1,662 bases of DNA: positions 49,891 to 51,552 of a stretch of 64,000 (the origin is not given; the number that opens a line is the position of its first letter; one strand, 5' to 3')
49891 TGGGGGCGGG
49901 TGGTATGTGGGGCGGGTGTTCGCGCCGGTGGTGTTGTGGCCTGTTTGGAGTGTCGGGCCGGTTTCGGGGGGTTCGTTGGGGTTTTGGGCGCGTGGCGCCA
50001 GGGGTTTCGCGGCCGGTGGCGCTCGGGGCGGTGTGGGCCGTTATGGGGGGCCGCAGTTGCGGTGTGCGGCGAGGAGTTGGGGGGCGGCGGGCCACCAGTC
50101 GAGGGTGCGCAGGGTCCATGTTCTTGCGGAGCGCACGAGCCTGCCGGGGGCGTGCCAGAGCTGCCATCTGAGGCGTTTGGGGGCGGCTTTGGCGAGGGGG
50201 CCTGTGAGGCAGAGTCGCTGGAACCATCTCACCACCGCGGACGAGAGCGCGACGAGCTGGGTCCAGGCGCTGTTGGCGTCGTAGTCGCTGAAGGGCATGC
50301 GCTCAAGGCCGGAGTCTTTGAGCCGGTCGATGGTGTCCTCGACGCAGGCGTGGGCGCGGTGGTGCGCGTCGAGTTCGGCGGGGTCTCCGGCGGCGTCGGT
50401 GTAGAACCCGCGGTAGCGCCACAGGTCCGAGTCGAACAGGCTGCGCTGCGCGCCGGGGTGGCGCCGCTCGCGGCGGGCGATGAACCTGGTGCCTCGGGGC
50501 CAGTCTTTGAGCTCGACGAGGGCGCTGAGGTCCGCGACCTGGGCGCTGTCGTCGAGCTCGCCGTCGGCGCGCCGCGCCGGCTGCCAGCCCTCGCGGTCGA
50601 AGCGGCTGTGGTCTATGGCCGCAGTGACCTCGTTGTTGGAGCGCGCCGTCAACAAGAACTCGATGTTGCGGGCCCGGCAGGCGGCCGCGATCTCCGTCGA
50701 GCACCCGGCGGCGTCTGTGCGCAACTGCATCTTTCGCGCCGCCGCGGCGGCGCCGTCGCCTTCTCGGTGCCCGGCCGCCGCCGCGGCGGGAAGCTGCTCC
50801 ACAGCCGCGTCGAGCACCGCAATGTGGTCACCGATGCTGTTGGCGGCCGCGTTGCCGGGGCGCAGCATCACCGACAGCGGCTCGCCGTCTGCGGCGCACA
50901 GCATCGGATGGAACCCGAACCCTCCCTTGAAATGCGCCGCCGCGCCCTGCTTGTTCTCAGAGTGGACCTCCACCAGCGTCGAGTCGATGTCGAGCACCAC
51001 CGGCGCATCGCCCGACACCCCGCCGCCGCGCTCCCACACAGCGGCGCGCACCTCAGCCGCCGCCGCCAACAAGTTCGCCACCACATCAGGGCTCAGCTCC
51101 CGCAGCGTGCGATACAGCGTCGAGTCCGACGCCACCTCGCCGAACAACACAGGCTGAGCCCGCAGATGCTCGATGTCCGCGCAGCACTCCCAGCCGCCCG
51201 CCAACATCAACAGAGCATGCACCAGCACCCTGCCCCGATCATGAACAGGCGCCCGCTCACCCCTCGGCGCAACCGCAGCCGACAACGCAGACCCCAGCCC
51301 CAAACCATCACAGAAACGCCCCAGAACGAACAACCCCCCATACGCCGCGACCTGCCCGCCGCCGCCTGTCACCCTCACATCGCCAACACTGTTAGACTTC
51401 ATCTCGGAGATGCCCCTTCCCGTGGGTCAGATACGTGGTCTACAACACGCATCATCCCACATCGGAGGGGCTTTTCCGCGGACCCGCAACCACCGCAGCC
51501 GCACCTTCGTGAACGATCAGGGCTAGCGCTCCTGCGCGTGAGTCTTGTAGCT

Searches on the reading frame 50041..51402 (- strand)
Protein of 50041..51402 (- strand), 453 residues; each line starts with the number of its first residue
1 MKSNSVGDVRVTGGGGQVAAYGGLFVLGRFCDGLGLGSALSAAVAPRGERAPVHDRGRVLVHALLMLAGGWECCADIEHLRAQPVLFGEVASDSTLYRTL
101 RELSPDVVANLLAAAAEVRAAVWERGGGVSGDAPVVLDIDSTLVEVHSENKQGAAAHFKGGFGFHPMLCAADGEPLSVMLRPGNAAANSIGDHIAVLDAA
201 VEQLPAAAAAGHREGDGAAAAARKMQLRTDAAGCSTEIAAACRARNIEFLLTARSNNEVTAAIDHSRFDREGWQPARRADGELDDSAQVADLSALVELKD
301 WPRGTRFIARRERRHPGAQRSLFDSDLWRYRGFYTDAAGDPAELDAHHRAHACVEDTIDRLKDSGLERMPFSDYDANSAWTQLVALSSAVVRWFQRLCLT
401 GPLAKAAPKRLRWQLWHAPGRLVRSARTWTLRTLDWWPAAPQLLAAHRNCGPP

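Call 67: search_protein_families(library=pfam, proteins=[window:50041-51402:-], max_evalue=0.001)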
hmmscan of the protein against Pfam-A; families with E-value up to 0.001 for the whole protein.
window:50041-51402:- (453 aa): 2 families
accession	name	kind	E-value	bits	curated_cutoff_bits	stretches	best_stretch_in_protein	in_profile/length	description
PF13701.12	DDE_Tnp_1_4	-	1.2e-49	169.2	34.7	1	8-446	8-426/435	Transposase DDE domain group 1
PF01609.27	DDE_Tnp_1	-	5.2e-10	39.8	23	1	134-387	4-197/200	Transposase DDE domain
